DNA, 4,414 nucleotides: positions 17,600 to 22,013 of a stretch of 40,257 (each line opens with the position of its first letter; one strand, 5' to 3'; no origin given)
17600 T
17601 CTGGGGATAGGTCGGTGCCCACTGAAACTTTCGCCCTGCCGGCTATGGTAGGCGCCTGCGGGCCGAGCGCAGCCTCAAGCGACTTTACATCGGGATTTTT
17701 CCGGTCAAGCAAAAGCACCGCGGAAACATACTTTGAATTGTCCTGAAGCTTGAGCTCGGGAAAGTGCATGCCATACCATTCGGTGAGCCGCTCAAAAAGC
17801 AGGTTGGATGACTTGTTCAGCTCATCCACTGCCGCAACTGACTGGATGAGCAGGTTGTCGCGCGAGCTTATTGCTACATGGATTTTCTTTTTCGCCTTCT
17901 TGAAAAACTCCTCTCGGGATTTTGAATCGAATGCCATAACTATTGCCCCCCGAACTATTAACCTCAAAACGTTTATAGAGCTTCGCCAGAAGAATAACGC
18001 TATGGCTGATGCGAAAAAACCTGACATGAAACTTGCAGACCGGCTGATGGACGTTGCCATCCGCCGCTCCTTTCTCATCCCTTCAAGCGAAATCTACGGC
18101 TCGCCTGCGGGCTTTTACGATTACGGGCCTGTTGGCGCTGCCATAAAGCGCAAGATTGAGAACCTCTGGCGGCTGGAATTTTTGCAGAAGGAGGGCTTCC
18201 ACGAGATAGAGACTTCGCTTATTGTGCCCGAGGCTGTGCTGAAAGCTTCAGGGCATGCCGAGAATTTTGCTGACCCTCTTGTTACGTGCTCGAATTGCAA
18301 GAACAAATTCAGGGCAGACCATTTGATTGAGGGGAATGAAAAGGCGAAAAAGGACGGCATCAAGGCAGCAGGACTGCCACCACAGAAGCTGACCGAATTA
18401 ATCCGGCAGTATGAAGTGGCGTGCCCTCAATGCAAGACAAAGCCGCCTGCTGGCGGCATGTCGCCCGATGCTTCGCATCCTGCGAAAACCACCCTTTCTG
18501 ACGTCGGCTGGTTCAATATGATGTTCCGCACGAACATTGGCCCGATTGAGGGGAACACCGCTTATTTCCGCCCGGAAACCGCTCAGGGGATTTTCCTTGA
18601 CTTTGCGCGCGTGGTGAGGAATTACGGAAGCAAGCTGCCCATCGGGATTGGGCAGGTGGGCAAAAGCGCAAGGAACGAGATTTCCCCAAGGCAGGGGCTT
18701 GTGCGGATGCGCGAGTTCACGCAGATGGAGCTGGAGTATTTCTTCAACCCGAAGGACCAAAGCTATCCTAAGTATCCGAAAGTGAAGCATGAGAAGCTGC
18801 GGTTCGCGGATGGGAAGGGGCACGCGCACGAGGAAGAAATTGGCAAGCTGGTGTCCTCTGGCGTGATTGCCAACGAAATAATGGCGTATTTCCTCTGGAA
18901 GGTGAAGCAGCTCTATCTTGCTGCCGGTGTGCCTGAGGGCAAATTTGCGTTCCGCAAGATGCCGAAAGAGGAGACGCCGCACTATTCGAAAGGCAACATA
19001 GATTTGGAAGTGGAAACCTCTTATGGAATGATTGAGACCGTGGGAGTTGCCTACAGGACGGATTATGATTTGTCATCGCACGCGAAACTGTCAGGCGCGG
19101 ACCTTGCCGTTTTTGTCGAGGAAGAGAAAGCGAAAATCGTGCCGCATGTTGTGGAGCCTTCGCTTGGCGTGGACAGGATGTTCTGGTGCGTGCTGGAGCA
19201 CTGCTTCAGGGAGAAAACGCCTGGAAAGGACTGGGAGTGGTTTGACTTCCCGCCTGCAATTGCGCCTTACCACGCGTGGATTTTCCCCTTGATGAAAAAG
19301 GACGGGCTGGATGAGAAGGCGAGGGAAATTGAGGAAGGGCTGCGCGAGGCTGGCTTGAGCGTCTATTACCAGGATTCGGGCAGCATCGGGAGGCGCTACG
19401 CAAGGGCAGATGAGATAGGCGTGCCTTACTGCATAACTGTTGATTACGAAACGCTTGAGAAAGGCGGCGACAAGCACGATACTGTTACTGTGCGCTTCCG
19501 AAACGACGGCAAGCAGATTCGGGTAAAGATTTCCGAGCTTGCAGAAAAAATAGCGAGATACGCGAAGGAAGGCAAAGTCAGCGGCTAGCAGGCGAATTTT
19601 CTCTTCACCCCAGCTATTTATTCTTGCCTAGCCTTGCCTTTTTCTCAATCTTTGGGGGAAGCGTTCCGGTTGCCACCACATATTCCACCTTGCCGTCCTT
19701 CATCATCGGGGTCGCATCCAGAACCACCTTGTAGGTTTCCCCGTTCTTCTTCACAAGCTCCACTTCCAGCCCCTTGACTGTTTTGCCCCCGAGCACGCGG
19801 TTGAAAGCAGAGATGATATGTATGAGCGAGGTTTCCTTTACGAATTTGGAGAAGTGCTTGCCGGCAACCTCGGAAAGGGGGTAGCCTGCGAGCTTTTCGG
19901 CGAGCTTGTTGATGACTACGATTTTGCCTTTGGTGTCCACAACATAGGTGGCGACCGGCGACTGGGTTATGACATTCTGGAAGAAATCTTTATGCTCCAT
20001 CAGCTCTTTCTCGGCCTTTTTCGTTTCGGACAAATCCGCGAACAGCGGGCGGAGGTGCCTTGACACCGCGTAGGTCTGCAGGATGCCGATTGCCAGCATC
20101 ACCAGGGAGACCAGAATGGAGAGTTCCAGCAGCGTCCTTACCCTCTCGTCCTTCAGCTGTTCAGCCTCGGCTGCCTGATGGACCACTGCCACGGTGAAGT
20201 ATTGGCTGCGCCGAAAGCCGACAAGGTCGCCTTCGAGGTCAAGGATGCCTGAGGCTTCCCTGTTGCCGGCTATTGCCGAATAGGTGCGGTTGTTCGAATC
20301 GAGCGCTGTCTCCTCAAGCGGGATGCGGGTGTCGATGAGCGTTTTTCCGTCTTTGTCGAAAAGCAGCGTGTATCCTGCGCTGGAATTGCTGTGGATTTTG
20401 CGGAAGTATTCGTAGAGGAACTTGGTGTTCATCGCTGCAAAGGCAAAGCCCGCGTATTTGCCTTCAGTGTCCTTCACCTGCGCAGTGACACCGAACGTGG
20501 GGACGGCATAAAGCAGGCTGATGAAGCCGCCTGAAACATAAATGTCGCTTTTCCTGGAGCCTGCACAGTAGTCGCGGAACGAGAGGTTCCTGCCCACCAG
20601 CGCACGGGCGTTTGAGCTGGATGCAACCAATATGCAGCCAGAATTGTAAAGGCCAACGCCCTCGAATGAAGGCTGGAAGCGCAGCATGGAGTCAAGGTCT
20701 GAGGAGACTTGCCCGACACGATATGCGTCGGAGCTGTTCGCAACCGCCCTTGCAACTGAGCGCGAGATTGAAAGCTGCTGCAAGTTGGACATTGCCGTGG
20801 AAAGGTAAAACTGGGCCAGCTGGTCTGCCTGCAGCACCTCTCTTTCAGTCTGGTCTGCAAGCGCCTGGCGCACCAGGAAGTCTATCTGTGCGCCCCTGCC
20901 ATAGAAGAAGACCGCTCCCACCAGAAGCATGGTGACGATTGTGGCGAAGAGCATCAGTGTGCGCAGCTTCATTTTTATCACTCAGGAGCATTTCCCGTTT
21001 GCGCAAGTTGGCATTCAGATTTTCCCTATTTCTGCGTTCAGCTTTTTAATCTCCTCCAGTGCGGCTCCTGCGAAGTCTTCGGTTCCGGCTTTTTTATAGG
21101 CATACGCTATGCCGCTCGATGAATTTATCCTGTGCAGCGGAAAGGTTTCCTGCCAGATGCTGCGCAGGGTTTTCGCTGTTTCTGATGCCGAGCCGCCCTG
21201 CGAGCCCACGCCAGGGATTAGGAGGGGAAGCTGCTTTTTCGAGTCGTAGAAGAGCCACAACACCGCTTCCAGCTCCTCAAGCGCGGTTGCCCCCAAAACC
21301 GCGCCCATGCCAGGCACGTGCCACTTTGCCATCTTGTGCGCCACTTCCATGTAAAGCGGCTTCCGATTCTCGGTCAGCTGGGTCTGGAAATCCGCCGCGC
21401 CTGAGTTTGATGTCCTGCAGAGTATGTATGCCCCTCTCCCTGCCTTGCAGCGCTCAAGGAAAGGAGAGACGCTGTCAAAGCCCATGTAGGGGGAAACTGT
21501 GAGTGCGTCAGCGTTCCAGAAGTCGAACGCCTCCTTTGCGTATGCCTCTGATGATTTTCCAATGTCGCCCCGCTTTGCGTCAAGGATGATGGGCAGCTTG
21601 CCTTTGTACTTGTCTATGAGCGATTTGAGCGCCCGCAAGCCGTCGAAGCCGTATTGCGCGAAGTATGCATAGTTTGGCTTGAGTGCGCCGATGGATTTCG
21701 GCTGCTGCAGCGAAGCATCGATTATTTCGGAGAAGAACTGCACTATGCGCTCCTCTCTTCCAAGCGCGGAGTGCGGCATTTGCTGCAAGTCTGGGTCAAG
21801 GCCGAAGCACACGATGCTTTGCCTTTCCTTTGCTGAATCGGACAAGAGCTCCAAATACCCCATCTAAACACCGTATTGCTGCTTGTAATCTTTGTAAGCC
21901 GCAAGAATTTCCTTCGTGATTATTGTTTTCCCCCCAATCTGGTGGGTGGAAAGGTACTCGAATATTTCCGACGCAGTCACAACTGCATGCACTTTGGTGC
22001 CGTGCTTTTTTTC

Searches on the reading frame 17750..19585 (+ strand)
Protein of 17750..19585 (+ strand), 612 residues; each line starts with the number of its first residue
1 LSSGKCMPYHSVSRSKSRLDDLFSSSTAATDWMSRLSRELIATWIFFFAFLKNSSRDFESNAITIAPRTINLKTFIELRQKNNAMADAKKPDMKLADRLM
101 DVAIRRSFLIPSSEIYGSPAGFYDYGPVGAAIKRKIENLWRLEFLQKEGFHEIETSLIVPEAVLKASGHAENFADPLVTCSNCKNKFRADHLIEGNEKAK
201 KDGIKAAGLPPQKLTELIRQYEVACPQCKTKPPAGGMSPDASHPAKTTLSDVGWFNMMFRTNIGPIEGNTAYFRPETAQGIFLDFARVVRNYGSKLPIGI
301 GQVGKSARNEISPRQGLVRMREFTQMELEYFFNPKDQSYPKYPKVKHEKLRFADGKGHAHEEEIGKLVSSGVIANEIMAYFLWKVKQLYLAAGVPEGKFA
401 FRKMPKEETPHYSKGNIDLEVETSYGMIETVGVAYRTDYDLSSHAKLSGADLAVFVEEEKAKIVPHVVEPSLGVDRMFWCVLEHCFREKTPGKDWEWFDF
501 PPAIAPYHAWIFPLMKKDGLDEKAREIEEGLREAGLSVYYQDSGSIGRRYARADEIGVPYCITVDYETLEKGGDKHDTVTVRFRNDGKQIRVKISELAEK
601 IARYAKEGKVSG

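Call 12: search_protein_families(library=pfam, proteins=[window:17750-19585:+], max_evalue=0.00001)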
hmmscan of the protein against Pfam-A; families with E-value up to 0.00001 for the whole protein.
window:17750-19585:+ (612 aa): 2 families
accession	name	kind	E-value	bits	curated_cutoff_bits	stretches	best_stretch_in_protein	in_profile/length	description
PF03129.25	HGTP_anticodon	-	4.1e-20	72.2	21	1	511-602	4-92/94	Anticodon binding domain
PF00587.30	tRNA-synt_2b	-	1.8e-08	35.1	29.3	1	270-484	10-178/179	tRNA synthetase class II core domain (G, H, P, S and T)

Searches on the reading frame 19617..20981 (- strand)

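Call 12: search_protein_families(library=pfam, proteins=[window:19617-20981:-], max_evalue=0.00001)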
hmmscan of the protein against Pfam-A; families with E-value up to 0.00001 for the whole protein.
window:19617-20981:- (455 aa): 4 families
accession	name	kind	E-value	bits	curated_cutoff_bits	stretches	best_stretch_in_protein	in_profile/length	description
PF02743.24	dCache_1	-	3.4e-12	46.9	45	1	54-225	20-187/240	Cache domain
PF00989.32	PAS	-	3.7e-12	46.7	22.6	1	333-437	2-108/113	PAS fold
PF13426.13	PAS_9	-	1.9e-10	41.4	27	1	343-435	2-93/103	PAS domain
PF08448.16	PAS_4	-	6.7e-08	33.2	23.1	1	339-439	2-102/110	PAS fold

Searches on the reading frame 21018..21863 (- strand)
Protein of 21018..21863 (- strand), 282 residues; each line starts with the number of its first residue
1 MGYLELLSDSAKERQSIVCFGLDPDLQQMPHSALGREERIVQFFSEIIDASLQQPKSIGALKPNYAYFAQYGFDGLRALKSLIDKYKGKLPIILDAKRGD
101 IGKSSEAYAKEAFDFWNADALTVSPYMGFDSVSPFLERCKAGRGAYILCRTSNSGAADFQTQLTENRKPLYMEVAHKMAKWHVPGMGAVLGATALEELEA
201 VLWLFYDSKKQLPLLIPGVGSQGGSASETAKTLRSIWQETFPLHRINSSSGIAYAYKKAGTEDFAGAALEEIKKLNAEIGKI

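Call 37: search_protein_families(library=pfam, proteins=[window:21018-21863:-], max_evalue=0.01)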
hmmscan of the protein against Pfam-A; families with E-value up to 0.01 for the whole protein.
window:21018-21863:- (282 aa): 1 family
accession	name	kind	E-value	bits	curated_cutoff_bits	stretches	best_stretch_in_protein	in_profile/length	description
PF00215.30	OMPdecase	-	1.3e-23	84.5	27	1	45-228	13-184/221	Orotidine 5'-phosphate decarboxylase / HUMPS family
